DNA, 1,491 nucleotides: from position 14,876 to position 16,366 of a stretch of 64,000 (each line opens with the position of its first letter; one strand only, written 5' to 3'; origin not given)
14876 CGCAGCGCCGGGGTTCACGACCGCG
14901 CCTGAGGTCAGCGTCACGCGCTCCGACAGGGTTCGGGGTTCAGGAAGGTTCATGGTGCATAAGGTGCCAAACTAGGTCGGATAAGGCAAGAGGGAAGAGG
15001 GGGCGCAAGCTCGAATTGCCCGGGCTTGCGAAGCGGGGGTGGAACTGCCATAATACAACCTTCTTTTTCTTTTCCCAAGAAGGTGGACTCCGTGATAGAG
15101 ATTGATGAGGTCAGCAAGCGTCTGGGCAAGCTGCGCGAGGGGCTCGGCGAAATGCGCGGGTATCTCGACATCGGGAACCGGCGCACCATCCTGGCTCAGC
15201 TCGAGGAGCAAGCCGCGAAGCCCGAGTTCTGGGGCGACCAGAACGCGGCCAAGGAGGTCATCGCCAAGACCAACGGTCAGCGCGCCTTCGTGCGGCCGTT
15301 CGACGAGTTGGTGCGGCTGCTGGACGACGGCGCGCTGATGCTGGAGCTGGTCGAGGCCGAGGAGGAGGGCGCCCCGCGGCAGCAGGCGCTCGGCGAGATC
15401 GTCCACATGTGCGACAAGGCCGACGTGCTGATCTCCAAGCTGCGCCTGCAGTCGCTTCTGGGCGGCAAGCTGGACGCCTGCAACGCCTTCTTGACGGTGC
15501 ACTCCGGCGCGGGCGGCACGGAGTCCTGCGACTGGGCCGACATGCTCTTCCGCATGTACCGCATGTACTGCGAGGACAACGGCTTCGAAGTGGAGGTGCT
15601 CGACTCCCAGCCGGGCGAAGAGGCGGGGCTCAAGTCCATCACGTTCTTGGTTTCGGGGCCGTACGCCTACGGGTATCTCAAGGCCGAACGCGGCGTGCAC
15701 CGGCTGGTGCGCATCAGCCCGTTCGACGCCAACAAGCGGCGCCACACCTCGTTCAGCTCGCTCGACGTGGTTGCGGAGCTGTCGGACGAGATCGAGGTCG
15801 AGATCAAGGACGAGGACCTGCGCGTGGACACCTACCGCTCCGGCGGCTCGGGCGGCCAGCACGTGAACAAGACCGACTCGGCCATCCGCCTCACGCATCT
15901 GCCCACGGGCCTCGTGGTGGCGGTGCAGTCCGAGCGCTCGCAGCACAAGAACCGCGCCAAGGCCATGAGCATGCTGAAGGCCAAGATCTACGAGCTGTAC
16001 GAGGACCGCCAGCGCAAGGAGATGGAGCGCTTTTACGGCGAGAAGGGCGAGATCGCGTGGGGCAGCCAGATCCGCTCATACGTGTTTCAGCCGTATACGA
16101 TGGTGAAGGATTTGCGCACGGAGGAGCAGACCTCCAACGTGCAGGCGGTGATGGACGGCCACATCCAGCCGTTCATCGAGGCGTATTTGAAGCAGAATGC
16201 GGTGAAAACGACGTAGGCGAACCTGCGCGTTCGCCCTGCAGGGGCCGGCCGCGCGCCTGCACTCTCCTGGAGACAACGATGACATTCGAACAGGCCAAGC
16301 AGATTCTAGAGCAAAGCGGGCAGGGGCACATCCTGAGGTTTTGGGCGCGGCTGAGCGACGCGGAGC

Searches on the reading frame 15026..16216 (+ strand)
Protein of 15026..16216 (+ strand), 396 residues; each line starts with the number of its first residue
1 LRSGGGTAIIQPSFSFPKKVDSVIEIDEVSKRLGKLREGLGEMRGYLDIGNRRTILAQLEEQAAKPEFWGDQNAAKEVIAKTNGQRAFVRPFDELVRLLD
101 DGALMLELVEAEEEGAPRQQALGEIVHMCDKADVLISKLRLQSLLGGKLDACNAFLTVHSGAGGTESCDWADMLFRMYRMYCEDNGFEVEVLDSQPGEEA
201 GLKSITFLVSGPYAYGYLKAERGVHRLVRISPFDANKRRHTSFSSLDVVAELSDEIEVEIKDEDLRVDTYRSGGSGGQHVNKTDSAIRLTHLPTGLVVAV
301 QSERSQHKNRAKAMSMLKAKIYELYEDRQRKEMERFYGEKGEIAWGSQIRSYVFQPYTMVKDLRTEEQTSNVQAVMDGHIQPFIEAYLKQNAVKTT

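Call 41: search_protein_families(library=pfam, proteins=[window:15026-16216:+], max_evalue=0.001)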
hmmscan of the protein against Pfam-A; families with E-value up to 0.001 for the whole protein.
window:15026-16216:+ (396 aa): 2 families
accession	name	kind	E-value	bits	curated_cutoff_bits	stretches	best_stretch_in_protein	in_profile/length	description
PF03462.23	PCRF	-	9.2e-51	172.9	24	1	56-245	5-193/194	PCRF domain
PF00472.26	RF-1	-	7.9e-43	145.5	35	1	254-364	1-116/116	RF-1 domain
